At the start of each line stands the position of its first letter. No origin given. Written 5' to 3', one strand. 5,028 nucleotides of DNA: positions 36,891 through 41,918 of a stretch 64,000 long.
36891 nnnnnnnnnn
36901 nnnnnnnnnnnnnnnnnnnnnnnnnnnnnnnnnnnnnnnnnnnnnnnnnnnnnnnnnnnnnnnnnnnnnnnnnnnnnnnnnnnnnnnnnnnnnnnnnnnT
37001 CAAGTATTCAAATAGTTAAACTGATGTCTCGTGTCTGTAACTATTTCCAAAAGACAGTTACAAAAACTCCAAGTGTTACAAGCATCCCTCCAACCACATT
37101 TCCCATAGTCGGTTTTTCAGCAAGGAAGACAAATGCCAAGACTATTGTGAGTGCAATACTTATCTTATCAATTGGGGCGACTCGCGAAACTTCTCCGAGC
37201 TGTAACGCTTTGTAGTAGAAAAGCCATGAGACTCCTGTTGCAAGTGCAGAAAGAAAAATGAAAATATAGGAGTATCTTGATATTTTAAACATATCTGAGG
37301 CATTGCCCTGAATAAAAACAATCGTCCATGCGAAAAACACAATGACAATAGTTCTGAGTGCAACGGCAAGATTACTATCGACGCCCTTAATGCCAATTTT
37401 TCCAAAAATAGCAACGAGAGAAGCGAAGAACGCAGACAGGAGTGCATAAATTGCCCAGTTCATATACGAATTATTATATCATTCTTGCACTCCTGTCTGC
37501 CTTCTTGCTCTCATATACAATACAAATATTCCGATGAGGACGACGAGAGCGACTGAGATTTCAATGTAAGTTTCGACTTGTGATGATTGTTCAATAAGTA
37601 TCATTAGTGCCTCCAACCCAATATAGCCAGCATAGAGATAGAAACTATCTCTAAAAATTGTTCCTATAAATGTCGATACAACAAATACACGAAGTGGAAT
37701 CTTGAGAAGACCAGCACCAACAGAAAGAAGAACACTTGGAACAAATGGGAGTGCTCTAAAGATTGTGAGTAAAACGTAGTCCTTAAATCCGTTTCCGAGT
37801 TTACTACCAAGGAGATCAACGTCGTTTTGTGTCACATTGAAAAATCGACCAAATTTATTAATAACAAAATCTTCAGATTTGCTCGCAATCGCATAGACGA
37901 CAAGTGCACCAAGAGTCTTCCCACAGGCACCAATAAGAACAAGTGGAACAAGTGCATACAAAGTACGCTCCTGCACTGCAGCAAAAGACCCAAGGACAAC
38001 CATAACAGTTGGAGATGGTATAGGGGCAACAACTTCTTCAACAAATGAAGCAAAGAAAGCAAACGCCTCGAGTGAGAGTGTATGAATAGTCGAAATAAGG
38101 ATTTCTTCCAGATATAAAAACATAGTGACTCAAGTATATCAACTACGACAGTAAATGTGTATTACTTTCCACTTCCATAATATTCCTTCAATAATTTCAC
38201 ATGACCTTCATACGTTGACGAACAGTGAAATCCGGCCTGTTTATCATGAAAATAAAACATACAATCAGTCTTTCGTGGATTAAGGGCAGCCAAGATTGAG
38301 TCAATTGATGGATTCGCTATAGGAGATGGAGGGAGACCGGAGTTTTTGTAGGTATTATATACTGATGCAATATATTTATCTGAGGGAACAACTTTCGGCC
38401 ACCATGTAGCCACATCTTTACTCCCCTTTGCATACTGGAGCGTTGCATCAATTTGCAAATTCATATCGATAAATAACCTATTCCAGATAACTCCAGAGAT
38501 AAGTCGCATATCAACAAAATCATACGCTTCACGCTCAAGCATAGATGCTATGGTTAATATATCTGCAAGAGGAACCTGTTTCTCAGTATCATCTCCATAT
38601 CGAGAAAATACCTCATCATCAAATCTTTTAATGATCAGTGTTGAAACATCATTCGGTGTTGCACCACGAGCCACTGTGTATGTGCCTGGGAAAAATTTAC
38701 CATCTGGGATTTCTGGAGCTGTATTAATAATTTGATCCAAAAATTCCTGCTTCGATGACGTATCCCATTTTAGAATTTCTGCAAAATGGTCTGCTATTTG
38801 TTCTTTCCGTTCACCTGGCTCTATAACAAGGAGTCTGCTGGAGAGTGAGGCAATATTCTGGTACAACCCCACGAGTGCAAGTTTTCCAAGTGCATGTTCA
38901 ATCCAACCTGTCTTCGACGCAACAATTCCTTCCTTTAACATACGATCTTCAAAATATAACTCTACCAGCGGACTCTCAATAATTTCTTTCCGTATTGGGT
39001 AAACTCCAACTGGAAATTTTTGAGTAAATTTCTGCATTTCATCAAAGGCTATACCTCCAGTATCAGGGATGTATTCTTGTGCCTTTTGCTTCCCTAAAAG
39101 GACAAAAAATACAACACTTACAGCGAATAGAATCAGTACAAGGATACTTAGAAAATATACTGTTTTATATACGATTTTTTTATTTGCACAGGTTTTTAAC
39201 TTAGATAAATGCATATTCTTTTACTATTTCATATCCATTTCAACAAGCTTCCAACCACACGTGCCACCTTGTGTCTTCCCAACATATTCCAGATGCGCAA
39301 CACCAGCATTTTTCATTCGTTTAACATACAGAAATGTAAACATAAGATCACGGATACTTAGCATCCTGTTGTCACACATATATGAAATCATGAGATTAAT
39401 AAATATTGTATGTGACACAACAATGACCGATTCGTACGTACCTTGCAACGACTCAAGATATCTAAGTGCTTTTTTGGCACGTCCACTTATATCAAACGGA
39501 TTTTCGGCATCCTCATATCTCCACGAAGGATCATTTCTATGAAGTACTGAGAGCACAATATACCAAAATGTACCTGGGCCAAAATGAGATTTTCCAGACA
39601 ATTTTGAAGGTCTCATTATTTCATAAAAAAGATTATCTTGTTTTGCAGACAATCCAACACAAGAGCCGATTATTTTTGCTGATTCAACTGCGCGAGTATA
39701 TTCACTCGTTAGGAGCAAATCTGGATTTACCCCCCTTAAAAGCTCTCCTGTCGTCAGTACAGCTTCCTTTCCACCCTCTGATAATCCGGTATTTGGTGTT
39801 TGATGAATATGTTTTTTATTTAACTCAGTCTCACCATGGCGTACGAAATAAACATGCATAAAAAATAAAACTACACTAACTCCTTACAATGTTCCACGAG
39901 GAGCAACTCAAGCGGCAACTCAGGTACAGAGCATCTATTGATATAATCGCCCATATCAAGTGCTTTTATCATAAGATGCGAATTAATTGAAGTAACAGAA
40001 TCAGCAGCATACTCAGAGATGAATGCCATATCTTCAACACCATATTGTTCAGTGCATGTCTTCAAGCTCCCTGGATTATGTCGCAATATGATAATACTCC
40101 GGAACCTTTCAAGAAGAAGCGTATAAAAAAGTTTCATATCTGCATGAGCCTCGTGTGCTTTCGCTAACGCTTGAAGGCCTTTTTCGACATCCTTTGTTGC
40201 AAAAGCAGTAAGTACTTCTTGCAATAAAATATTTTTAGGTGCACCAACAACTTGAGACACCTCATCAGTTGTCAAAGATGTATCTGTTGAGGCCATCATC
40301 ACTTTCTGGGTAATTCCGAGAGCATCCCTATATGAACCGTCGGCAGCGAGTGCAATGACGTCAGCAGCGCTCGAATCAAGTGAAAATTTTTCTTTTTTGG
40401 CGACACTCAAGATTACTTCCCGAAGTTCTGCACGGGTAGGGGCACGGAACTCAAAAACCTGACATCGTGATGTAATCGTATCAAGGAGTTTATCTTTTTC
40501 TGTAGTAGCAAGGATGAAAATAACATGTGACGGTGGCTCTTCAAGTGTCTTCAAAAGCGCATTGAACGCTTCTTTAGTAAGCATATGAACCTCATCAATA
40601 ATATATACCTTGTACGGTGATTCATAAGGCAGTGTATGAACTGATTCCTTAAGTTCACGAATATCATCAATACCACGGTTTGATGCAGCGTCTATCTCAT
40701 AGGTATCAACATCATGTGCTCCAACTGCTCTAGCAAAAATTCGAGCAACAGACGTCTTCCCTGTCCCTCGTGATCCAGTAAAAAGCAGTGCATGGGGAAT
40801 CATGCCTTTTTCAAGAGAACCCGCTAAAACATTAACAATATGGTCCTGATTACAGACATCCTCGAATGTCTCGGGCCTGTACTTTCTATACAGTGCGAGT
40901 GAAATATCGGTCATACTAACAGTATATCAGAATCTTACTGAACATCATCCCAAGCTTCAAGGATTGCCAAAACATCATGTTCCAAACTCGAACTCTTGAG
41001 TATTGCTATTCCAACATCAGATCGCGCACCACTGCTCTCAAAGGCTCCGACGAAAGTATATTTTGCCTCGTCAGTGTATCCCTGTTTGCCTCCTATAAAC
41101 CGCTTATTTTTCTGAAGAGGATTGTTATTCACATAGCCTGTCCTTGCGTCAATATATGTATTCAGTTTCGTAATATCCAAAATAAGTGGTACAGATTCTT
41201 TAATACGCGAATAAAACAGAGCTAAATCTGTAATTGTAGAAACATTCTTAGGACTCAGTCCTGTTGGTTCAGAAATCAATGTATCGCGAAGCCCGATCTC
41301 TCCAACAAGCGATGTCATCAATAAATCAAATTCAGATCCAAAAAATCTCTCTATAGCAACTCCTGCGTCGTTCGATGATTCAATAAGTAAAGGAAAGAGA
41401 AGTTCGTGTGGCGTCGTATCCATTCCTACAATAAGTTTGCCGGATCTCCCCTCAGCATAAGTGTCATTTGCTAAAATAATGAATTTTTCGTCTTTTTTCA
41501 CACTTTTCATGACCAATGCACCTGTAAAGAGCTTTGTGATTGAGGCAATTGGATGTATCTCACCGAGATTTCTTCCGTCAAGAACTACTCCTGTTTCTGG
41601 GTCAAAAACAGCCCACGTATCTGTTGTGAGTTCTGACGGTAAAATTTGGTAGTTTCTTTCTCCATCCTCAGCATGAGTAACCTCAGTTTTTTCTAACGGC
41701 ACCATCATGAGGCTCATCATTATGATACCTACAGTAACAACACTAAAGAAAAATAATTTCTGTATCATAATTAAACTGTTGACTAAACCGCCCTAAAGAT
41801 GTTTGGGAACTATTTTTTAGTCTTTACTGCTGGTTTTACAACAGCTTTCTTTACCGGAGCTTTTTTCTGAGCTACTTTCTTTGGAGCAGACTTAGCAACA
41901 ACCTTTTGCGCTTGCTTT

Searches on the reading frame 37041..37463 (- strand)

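Call 9: search_protein_families(library=pfam, proteins=[window:37041-37463:-], max_evalue=0.001)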
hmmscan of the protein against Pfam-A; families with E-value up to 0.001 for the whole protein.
window:37041-37463:- (140 aa): 1 family
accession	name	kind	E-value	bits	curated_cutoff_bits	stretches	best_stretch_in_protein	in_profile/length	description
PF00892.27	EamA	-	1.1e-19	71.5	28.2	1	2-137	2-134/135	EamA-like transporter family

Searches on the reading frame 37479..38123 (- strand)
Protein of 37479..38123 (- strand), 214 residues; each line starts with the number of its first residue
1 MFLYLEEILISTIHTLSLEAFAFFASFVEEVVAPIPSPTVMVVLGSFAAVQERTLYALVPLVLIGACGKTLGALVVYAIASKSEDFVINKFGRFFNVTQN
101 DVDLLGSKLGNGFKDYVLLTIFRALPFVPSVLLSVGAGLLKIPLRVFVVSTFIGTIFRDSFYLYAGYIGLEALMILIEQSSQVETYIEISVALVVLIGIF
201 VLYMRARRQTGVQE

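Call 9: search_protein_families(library=pfam, proteins=[window:37479-38123:-], max_evalue=0.001)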
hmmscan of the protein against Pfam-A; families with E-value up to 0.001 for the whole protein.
window:37479-38123:- (214 aa): 1 family
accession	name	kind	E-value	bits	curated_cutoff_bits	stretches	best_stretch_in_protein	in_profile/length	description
PF09335.16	VTT_dom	-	5e-13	50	33.9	1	35-167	1-122/123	VTT domain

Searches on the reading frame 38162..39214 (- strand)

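Call 74: search_protein_families(library=pfam, proteins=[window:38162-39214:-], max_evalue=0.00001)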
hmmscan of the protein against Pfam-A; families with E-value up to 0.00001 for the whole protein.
window:38162-39214:- (350 aa): 1 family
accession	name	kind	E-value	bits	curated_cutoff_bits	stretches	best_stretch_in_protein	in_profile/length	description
PF02618.21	YceG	-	3.1e-47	161.8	32.4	1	127-341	70-272/275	YceG-like family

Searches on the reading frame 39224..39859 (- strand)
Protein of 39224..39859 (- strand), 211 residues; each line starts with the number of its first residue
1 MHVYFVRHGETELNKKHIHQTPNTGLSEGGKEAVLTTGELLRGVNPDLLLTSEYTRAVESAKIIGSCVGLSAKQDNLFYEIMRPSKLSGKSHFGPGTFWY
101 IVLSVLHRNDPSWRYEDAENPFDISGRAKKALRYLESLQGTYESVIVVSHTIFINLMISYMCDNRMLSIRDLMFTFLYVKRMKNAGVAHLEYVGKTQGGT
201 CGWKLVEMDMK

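Call 100: search_protein_families(library=pfam, proteins=[window:39224-39859:-], max_evalue=0.0001)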
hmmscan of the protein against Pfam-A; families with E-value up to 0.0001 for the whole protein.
window:39224-39859:- (211 aa): 1 family
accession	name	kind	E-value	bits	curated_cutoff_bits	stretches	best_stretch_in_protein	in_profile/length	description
PF00300.27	His_Phos_1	-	7.4e-21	75.1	21.7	1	3-172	1-169/194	Histidine phosphatase superfamily (branch 1)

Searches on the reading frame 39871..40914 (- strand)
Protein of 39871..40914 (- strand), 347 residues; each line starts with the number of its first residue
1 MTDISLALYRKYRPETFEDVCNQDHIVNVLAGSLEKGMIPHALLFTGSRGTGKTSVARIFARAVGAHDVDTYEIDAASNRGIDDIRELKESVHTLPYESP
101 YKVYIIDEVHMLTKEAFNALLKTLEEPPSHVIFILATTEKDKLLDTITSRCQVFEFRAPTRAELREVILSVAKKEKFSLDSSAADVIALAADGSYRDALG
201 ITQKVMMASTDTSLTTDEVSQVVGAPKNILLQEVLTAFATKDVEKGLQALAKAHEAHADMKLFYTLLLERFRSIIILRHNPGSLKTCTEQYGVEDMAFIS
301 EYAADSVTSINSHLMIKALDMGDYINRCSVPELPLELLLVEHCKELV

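Call 100: search_protein_families(library=pfam, proteins=[window:39871-40914:-], max_evalue=0.0001)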
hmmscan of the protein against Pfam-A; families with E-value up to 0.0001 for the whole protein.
window:39871-40914:- (347 aa): 8 families
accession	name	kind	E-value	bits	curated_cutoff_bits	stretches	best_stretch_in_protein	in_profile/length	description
PF13177.12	DNA_pol3_delta2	-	2.9e-37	128.6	27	2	79-158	80-159/161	DNA polymerase III, delta subunit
PF00004.35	AAA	-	3.6e-14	53.8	21.2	1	43-154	1-126/131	ATPase family associated with various cellular activities (AAA)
PF13401.12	AAA_22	-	7.4e-08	33.2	27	0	43-86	8-51/130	AAA domain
PF22608.2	DNAX_ATPase_lid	-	2.3e-06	27.7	27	1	170-202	8-40/49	DNA polymerase III clamp loader subunit, ATPase lid domain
PF06068.19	TIP49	-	6.4e-06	26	23.8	0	103-137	277-310/347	TIP49 P-loop domain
PF05496.18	RuvB_N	-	6.9e-06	26.3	27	1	13-126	2-110/159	Holliday junction DNA helicase RuvB P-loop domain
PF07728.20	AAA_5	-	1.4e-05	25.5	22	0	43-127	2-93/139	AAA domain (dynein-related subfamily)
PF13173.12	AAA_14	-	1.5e-05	25.5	27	1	42-146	4-106/129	AAA domain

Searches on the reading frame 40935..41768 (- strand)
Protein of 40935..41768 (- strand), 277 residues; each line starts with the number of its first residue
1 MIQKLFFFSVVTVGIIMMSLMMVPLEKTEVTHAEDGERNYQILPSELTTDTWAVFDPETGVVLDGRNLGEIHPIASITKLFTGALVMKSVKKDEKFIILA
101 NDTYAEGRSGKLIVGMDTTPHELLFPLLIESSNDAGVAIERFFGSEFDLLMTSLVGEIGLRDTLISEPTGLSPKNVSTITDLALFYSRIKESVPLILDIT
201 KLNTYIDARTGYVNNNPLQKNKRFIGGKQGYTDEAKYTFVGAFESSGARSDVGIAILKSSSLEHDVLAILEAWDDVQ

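Call 100: search_protein_families(library=pfam, proteins=[window:40935-41768:-], max_evalue=0.0001)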
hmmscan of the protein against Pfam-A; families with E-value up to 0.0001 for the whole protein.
window:40935-41768:- (277 aa): 1 family
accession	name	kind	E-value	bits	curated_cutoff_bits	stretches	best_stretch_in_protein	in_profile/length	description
PF00768.25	Peptidase_S11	-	6.7e-28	98.2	27.6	1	45-247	8-227/239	D-alanyl-D-alanine carboxypeptidase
